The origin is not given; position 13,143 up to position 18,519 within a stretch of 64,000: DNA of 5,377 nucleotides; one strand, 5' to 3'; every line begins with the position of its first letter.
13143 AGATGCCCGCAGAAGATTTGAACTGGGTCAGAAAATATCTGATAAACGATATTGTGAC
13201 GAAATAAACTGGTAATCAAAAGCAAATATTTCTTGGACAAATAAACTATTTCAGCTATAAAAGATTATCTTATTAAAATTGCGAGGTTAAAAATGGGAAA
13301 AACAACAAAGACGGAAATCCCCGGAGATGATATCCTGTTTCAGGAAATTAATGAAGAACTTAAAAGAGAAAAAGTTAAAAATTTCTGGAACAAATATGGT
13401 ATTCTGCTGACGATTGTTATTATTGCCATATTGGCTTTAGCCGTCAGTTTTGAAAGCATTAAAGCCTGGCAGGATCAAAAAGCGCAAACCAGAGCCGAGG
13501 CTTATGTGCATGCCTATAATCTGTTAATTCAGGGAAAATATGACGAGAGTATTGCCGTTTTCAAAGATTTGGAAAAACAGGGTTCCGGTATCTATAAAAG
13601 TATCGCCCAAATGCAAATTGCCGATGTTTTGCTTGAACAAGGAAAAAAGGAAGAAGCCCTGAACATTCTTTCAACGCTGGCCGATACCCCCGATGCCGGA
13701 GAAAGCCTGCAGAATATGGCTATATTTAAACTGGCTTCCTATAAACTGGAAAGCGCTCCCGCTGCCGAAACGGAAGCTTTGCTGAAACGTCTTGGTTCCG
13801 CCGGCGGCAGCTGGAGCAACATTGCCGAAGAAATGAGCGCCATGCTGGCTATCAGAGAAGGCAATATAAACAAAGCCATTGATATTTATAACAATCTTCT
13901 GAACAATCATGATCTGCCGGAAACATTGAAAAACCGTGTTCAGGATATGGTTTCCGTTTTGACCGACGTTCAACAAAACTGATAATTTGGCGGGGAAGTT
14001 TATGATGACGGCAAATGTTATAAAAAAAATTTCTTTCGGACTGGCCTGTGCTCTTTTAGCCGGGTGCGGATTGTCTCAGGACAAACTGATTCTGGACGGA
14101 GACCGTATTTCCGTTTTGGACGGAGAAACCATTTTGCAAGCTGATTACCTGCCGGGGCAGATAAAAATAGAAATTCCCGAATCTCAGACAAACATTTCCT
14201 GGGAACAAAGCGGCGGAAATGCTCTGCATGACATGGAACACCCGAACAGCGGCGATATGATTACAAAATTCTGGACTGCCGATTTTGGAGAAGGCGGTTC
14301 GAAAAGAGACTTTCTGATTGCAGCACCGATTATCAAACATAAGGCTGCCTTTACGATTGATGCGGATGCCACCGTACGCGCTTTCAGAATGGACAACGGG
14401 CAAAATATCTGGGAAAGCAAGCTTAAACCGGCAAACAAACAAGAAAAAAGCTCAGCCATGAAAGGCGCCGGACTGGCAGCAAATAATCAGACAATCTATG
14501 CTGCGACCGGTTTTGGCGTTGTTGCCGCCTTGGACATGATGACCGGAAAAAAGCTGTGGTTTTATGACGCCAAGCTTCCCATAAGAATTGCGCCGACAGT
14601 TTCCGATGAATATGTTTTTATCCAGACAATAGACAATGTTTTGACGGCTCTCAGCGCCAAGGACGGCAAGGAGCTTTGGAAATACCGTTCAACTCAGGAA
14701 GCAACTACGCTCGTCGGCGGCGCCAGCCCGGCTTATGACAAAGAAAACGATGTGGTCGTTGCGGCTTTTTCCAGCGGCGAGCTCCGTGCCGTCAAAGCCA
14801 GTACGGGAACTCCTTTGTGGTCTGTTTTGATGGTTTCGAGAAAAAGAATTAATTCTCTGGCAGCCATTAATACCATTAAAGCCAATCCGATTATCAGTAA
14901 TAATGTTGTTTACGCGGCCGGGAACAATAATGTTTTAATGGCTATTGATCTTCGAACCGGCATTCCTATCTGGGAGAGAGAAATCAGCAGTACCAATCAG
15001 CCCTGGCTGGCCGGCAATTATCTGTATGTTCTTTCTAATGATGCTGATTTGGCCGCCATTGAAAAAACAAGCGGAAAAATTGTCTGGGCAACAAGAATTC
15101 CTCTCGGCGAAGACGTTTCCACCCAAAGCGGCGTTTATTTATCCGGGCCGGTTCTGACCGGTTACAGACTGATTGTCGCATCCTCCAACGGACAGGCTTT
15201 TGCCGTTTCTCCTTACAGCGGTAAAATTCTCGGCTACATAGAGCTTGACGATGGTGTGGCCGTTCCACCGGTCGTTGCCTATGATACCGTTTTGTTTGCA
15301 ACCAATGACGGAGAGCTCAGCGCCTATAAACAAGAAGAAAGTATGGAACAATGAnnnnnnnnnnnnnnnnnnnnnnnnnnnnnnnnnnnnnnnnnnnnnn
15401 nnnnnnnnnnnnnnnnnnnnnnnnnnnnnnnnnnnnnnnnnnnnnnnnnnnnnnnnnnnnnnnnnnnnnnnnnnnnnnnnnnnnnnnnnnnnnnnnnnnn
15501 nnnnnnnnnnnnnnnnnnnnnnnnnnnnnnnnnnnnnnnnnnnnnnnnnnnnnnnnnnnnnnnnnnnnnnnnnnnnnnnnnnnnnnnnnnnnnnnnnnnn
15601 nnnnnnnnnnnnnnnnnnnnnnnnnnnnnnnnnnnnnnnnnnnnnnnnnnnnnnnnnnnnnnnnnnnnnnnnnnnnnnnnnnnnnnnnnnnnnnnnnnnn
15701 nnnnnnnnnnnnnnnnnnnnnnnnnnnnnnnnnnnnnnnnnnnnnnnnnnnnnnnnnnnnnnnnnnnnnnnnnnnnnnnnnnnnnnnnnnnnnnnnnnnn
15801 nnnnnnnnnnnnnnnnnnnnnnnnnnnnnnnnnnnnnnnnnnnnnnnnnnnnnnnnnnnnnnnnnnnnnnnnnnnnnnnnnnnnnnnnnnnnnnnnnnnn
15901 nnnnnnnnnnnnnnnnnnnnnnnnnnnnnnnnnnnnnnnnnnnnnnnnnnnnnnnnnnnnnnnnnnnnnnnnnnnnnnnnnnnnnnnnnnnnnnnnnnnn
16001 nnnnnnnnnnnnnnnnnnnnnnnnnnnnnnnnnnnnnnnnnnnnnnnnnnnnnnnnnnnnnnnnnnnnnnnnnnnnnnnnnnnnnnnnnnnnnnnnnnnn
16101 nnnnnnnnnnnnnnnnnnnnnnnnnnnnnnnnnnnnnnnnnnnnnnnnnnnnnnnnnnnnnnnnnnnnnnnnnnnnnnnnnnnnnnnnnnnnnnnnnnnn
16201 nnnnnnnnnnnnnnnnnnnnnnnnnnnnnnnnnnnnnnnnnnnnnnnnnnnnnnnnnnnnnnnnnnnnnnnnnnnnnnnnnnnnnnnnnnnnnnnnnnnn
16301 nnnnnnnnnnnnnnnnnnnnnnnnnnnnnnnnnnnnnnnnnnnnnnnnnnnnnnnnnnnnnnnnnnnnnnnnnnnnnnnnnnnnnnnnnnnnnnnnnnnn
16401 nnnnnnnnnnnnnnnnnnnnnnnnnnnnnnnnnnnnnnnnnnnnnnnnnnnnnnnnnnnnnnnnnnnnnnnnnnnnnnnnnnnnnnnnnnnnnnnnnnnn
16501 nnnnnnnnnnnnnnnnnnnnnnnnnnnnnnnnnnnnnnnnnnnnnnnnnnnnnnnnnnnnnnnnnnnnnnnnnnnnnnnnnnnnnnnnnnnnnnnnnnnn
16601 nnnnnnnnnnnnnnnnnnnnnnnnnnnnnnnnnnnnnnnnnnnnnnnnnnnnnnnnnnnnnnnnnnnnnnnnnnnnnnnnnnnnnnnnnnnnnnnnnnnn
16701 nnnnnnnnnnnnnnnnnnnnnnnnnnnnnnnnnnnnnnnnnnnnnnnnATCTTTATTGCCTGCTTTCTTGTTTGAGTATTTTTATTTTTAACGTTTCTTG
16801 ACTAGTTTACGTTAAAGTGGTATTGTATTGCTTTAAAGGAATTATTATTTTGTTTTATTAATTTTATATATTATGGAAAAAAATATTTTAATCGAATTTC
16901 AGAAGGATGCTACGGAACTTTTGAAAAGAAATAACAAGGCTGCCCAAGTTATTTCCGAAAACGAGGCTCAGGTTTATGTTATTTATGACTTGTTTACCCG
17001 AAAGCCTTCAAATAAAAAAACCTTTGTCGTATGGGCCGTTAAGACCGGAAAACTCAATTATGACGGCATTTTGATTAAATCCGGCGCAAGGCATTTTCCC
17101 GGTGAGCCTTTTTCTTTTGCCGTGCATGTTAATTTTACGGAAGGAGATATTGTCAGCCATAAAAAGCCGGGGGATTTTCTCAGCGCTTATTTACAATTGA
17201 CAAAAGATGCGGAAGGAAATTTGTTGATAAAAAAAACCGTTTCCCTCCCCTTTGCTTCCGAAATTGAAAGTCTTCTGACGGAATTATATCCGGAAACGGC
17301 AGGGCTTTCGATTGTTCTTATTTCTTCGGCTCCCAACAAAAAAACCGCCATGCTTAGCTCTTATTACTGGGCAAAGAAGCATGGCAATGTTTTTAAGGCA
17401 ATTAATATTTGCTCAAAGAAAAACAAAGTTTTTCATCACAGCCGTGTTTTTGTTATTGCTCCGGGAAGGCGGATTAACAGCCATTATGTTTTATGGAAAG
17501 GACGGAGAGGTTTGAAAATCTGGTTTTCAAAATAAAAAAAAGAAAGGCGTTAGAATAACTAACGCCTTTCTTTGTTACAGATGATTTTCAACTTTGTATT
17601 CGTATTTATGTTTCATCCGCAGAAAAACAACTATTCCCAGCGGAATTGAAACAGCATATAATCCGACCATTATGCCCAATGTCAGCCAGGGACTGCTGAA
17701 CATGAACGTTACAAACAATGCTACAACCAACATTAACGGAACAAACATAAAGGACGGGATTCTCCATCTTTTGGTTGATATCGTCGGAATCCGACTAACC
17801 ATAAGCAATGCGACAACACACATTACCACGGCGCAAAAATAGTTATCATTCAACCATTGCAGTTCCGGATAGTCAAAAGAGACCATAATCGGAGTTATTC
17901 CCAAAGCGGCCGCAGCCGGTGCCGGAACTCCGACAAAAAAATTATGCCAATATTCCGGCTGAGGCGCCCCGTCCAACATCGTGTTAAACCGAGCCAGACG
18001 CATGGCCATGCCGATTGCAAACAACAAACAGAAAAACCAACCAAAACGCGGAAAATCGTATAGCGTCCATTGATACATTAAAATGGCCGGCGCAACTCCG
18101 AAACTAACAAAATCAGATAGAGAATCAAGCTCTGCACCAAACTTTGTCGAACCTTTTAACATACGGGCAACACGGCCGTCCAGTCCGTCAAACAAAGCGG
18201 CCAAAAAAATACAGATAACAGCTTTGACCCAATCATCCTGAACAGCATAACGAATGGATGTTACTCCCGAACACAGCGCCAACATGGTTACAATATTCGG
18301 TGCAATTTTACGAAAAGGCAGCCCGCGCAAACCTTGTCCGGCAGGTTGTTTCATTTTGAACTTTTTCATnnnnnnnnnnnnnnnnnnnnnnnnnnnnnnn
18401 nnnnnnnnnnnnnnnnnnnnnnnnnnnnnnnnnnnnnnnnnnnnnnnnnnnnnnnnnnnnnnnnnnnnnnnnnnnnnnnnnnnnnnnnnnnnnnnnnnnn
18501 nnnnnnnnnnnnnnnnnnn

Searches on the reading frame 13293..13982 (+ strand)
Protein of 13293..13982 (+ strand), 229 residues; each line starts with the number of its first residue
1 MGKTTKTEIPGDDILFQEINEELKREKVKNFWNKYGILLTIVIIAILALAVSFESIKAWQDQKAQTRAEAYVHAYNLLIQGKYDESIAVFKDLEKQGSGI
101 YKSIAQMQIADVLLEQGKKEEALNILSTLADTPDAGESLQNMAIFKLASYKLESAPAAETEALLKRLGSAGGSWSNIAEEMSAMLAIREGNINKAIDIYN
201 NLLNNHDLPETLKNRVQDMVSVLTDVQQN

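Call 35: search_protein_families(library=pfam, proteins=[window:13293-13982:+], max_evalue=0.000001)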
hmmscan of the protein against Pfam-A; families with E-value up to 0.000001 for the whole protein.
window:13293-13982:+ (229 aa): 1 family
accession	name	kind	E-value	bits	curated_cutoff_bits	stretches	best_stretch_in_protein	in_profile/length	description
PF09976.15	TPR_21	-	5e-14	52.9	25.5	1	29-207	1-177/193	Tetratricopeptide repeat-like domain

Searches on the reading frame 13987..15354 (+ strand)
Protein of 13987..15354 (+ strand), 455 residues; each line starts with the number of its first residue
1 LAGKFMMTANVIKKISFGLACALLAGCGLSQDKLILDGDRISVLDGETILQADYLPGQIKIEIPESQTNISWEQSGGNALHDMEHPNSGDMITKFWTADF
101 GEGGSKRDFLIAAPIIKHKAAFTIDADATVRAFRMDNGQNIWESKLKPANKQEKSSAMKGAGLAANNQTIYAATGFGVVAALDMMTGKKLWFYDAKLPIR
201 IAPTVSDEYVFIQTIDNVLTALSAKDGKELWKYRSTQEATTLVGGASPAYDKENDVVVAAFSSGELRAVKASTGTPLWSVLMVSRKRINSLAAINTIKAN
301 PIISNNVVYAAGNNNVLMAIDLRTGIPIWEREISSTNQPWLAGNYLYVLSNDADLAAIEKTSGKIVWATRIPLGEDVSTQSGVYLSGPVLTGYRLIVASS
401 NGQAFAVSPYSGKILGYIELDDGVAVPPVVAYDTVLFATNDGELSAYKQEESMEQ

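Call 35: search_protein_families(library=pfam, proteins=[window:13987-15354:+], max_evalue=0.000001)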
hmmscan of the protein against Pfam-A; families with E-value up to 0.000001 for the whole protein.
window:13987-15354:+ (455 aa): 4 families
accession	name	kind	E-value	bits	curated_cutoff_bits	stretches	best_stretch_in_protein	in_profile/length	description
PF13360.13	PQQ_2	-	1.7e-58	198.5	27.6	1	127-369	2-233/233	Outer membrane protein assembly factor BamB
PF13570.13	Beta-prop_ACSF4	-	4.4e-30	105.7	133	3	135-280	36-171/329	Beta-alanine-activating enzyme, beta-propeller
PF01011.28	PQQ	-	1.3e-17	64.2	26.7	0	140-197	29-87/595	Glucose/ethanol/alcohol dehydrogenase, beta-propeller domain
PF25293.1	Beta-prop_EMC1_N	-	2.6e-12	47.3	34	0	307-402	33-131/219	EMC1 N-terminal beta-propeller domain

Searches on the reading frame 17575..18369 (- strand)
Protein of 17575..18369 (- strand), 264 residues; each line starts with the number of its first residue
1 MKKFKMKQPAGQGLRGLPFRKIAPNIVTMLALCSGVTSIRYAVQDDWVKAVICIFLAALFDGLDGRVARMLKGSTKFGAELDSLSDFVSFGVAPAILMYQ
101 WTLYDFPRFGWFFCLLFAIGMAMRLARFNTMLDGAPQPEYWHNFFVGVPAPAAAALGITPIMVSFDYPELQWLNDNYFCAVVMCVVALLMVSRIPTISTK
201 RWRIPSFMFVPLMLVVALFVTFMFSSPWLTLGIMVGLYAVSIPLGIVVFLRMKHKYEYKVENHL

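Call 35: search_protein_families(library=pfam, proteins=[window:17575-18369:-], max_evalue=0.000001)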
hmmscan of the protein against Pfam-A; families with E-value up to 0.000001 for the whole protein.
window:17575-18369:- (264 aa): 1 family
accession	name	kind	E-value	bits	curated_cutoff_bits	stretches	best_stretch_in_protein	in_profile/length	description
PF01066.26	CDP-OH_P_transf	-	9.5e-24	85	22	1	23-178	3-138/152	CDP-alcohol phosphatidyltransferase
